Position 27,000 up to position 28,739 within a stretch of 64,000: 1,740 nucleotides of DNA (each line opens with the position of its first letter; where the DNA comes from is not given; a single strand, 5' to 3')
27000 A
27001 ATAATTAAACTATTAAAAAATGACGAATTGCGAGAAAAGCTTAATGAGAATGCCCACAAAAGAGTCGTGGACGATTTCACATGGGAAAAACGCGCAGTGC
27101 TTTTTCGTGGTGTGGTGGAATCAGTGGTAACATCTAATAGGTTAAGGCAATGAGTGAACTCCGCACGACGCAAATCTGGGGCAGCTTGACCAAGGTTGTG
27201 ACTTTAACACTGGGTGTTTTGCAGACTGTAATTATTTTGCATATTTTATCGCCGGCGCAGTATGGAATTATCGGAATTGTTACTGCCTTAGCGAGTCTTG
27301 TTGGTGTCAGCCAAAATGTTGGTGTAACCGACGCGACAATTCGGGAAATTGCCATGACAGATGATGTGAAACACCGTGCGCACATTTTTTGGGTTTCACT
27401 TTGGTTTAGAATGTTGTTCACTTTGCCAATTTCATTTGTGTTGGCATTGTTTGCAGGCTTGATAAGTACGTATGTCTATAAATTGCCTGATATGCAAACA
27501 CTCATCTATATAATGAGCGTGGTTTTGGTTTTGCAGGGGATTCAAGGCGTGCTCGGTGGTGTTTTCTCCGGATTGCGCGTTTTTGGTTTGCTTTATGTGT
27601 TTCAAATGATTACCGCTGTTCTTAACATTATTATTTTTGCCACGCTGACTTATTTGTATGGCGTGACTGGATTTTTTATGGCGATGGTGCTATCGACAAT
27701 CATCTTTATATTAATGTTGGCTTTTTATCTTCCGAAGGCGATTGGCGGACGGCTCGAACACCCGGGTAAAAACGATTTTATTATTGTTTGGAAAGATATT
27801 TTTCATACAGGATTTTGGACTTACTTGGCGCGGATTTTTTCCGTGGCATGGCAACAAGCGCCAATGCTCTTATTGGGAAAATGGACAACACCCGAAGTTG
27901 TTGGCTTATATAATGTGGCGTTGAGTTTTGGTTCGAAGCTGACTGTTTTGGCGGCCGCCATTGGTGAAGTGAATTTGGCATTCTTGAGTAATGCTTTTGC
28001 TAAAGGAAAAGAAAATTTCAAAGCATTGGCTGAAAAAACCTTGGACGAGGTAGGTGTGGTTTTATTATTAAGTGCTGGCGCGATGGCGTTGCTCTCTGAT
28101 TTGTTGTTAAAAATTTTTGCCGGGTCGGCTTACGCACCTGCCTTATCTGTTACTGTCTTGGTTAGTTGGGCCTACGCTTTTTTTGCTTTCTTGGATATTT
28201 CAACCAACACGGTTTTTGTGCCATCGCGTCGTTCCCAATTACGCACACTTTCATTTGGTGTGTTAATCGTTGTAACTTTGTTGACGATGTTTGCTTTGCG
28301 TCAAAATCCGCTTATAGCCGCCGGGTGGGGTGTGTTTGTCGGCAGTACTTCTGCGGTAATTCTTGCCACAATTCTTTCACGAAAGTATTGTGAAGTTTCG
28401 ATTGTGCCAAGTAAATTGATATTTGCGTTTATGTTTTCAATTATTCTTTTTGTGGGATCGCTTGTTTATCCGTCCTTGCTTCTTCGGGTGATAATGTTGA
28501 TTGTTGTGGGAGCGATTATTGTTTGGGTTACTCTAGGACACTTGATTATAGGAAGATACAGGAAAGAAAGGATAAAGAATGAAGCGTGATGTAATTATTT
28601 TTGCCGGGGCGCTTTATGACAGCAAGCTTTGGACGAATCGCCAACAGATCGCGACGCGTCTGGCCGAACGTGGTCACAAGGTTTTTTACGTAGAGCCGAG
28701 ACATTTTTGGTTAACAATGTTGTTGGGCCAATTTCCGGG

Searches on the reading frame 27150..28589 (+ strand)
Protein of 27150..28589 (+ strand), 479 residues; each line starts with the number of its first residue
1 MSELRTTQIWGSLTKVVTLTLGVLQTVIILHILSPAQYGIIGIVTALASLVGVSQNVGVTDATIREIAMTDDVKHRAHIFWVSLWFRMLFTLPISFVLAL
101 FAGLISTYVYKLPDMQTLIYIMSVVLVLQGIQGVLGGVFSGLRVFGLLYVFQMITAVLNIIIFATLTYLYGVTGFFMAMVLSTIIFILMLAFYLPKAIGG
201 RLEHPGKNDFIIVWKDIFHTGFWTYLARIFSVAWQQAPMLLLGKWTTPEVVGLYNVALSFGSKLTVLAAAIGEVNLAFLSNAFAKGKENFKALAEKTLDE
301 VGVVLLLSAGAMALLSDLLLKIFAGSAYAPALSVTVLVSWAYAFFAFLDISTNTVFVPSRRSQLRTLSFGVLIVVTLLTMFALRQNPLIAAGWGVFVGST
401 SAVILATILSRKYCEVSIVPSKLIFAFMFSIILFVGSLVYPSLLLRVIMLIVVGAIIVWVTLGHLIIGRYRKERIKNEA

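Call 19: search_protein_families(library=pfam, max_evalue=0.001, proteins=[window:27150-28589:+])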
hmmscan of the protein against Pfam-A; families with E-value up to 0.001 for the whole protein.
window:27150-28589:+ (479 aa): 2 families
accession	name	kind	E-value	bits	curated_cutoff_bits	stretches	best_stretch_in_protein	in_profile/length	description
PF13440.11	Polysacc_synt_3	-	1.8e-18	67.2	23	1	32-331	5-291/293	Polysaccharide biosynthesis protein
PF01943.22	Polysacc_synt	-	1.4e-16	61.2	28.2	1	10-272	7-262/274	Polysaccharide biosynthesis protein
